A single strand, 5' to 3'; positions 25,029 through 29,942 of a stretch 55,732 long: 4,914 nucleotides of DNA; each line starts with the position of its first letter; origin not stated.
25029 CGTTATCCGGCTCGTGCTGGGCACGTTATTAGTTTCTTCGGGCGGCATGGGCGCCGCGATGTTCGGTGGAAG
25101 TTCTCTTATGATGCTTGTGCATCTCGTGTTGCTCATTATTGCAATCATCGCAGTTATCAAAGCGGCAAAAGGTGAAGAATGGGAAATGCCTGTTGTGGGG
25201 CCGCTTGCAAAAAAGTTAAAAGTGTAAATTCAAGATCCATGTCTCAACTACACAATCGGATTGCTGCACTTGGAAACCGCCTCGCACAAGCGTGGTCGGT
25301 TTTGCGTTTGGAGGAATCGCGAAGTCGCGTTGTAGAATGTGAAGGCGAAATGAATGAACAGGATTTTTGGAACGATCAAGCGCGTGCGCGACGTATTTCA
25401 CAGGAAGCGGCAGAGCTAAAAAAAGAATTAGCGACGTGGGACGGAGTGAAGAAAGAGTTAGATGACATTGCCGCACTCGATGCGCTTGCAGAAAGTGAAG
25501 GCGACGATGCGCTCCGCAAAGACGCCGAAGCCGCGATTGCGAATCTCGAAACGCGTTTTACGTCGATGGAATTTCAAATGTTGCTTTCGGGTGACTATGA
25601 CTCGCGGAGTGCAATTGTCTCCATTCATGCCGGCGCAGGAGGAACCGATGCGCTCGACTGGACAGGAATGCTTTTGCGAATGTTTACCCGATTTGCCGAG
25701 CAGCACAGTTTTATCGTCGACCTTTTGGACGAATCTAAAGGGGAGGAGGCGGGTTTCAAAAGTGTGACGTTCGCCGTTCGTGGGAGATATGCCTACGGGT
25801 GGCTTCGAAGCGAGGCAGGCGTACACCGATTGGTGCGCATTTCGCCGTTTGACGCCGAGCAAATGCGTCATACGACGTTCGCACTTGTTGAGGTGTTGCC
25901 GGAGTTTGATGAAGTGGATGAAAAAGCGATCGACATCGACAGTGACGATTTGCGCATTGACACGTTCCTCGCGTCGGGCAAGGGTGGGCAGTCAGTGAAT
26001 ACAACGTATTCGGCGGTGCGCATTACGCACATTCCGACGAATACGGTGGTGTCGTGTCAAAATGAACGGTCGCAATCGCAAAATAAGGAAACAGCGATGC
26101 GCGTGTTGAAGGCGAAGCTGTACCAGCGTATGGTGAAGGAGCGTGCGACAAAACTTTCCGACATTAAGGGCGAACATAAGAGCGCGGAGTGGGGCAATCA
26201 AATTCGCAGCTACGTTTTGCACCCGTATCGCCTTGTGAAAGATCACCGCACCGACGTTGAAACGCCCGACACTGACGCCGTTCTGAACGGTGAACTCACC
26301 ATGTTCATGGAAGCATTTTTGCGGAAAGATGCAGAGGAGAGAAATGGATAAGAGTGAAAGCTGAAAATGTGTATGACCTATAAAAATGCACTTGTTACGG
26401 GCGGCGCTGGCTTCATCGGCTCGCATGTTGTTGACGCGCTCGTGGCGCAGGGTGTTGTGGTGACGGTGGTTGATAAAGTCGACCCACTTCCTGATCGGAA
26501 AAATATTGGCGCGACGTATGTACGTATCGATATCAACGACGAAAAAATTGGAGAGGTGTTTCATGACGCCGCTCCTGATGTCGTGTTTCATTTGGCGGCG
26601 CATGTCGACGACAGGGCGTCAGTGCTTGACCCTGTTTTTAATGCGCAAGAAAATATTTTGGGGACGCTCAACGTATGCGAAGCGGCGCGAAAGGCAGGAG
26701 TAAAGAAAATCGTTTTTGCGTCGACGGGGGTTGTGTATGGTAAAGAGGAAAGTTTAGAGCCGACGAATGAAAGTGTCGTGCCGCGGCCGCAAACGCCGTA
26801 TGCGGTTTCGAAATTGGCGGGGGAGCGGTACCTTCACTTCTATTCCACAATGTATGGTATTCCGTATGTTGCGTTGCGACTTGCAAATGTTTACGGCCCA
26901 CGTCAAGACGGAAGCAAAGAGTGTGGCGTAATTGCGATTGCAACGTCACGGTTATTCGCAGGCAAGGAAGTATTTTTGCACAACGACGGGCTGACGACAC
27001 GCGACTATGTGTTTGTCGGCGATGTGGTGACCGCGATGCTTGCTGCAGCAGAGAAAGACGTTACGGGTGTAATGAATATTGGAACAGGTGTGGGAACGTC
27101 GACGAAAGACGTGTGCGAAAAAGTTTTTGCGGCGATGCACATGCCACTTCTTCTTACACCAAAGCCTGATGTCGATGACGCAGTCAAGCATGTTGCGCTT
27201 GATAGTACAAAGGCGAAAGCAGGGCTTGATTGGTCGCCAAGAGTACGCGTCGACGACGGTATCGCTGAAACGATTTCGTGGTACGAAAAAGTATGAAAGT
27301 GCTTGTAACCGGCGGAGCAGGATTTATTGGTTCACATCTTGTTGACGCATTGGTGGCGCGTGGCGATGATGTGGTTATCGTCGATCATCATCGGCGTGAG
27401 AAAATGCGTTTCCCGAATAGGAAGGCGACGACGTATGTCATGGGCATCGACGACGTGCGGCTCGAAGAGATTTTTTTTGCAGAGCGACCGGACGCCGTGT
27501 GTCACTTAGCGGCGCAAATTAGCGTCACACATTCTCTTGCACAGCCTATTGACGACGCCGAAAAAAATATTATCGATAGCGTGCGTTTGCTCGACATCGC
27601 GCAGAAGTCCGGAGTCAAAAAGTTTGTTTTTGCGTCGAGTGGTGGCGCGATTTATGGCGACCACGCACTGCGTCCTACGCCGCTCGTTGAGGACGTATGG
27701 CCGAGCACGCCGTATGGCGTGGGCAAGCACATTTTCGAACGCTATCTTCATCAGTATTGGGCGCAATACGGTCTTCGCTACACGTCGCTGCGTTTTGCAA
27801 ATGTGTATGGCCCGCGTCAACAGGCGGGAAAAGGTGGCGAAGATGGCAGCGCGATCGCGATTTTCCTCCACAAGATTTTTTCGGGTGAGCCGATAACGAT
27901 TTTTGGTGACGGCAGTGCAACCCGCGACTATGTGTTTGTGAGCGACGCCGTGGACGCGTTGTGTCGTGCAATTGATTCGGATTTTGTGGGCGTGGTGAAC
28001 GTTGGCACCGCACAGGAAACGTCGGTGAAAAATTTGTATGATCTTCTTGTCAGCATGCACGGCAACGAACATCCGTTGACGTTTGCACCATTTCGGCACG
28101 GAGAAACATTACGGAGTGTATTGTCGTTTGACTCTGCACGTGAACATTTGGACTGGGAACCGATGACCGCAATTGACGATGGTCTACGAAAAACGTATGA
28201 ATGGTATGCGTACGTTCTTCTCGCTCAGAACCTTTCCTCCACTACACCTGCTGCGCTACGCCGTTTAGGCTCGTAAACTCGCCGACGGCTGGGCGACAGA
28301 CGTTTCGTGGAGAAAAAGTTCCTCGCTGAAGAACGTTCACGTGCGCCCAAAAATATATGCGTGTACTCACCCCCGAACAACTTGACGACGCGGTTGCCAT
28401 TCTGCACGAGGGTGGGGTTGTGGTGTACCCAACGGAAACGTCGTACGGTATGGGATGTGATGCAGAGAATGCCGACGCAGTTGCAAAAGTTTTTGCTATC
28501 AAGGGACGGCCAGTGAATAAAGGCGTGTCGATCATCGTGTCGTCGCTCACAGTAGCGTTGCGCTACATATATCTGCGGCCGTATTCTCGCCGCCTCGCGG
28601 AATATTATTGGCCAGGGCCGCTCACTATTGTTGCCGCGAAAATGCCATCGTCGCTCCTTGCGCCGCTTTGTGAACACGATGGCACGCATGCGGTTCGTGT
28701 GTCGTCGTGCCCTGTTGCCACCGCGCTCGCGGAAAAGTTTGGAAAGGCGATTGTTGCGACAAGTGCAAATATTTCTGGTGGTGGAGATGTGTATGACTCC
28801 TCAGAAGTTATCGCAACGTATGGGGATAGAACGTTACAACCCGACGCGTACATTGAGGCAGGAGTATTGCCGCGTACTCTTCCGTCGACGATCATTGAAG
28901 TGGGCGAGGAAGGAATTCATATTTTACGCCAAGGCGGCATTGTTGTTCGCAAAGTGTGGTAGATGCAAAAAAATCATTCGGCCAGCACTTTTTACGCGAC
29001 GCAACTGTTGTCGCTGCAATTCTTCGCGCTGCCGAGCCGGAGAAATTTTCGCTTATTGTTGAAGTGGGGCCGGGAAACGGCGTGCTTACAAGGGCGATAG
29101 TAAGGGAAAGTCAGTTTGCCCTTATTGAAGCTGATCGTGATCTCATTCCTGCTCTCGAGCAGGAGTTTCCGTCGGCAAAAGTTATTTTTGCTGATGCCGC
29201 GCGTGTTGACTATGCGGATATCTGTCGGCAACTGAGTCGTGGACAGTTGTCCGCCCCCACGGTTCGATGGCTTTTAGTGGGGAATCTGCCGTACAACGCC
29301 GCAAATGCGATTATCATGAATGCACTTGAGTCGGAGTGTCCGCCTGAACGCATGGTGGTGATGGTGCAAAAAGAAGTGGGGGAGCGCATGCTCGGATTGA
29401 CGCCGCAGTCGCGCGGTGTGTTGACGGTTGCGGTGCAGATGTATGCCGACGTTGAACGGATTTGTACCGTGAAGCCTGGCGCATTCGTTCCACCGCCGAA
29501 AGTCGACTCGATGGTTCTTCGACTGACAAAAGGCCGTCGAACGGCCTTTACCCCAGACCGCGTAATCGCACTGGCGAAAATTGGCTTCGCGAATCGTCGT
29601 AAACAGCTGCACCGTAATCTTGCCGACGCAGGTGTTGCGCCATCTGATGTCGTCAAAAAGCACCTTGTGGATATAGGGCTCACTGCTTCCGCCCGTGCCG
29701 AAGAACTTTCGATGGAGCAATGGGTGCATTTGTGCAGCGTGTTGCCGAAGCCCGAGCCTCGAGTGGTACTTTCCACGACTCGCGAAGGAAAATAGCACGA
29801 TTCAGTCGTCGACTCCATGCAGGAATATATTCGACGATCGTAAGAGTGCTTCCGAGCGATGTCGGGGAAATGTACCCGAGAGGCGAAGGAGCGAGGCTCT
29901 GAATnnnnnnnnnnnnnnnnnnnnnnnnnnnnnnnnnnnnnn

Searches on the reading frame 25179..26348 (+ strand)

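Call 7: search_protein_families(library=pfam, proteins=[window:25179-26348:+], max_evalue=0.001)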
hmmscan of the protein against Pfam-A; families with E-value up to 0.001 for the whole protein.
window:25179-26348:+ (390 aa): 3 families
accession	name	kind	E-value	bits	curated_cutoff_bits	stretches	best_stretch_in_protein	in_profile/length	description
PF03462.23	PCRF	-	5.2e-54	183.4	24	1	49-237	3-194/194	PCRF domain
PF00472.26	RF-1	-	3e-39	134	35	1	248-357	2-116/116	RF-1 domain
PF16326.10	ABC_tran_CTD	-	0.00045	20.8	32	0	45-86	18-59/69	ABC transporter C-terminal domain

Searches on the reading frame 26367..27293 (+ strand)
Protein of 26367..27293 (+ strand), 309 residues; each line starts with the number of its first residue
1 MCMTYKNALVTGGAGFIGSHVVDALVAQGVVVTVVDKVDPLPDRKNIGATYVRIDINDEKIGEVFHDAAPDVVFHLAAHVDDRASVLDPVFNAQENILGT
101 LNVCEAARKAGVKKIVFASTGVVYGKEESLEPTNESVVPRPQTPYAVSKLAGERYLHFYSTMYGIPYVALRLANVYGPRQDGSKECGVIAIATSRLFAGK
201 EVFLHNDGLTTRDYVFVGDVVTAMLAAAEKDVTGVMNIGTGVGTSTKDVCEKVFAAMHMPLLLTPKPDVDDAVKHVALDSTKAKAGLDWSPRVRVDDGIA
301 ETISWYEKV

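Call 6: search_protein_families(library=pfam, proteins=[window:26367-27293:+], max_evalue=0.1)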
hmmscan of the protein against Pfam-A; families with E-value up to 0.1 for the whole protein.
window:26367-27293:+ (309 aa): 9 families
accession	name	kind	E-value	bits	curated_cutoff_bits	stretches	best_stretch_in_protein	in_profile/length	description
PF01370.27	Epimerase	-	7.9e-60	202.7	20.9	1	8-239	1-240/240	NAD dependent epimerase/dehydratase family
PF16363.11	GDP_Man_Dehyd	-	2.4e-52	178.9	27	1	9-302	1-332/332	GDP-mannose 4,6 dehydratase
PF01073.25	3Beta_HSD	-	1.7e-20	73.7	22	1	9-229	1-230/280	3-beta hydroxysteroid dehydrogenase/isomerase family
PF04321.23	RmlD_sub_bind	-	1e-15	58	27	1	8-259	3-233/287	RmlD substrate binding domain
PF13460.12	NAD_binding_10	-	7.5e-13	49.2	27.2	1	12-173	1-144/184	NAD(P)H-binding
PF07993.18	NAD_binding_4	-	7.8e-12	45.3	20.1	1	70-183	89-215/258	Male sterility protein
PF02719.21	Polysacc_synt_2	-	9.5e-10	38.6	20.2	1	9-120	2-128/293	Polysaccharide biosynthesis protein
PF05368.20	NmrA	-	3.1e-07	30.7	27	1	7-128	4-115/298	NmrA-like family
PF00106.31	adh_short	-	0.012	15.5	26.6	1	6-39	1-34/195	short chain dehydrogenase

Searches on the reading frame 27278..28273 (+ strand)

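Call 6: search_protein_families(library=pfam, proteins=[window:27278-28273:+], max_evalue=0.1)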
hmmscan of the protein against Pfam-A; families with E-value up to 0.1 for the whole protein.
window:27278-28273:+ (332 aa): 12 families
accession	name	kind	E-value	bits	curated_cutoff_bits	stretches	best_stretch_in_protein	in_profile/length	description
PF01370.27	Epimerase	-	1.9e-57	194.9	20.9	1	8-243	1-240/240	NAD dependent epimerase/dehydratase family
PF16363.11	GDP_Man_Dehyd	-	4.1e-44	151.8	27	1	9-306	1-332/332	GDP-mannose 4,6 dehydratase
PF02719.21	Polysacc_synt_2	-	5.2e-19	69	20.2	1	8-284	1-275/293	Polysaccharide biosynthesis protein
PF01073.25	3Beta_HSD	-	2.8e-11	43.4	22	1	9-182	1-187/280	3-beta hydroxysteroid dehydrogenase/isomerase family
PF07993.18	NAD_binding_4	-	1.9e-09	37.5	20.1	2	55-221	75-251/258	Male sterility protein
PF04321.23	RmlD_sub_bind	-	1.4e-08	34.6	27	1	6-183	1-155/287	RmlD substrate binding domain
PF13460.12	NAD_binding_10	-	9.9e-08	32.5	27.2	1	12-177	1-147/184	NAD(P)H-binding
PF05368.20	NmrA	-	6.2e-06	26.5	27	1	6-123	3-109/298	NmrA-like family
PF08659.16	KR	-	0.011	16.1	22.6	0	8-35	3-30/180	KR domain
PF00106.31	adh_short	-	0.022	14.7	26.6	1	8-40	3-35/195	short chain dehydrogenase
PF02254.24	TrkA_N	-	0.074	13.8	23.8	0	13-49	5-41/116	TrkA-N domain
PF03435.24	Sacchrp_dh_NADP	-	0.087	13.6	25.1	0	13-81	5-79/129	Saccharopine dehydrogenase NADP binding domain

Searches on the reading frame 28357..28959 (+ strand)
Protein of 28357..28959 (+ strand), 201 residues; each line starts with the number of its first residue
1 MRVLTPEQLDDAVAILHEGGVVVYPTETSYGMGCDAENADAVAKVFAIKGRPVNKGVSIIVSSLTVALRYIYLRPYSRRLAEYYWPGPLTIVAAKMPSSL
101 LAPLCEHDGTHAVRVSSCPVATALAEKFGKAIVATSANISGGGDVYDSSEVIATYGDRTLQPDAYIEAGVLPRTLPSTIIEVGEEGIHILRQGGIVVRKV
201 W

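Call 6: search_protein_families(library=pfam, proteins=[window:28357-28959:+], max_evalue=0.1)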
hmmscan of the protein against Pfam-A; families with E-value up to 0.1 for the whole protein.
window:28357-28959:+ (201 aa): 1 family
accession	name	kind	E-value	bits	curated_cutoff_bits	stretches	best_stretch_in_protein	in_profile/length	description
PF01300.24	Sua5_yciO_yrdC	-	7.7e-46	156.2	25.1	1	15-193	2-178/178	Telomere recombination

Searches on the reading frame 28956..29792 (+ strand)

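Call 6: search_protein_families(library=pfam, proteins=[window:28956-29792:+], max_evalue=0.1)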
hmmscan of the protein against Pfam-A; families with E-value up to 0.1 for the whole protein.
window:28956-29792:+ (279 aa): 2 families
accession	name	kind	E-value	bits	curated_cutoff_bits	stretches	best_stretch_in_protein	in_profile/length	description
PF00398.26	RrnaAD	-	1.6e-40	139.3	24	1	4-262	4-260/263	Ribosomal RNA adenine dimethylase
PF21923.1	BON_like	-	0.053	13.8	24.1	0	107-131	12-36/47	BON-like domain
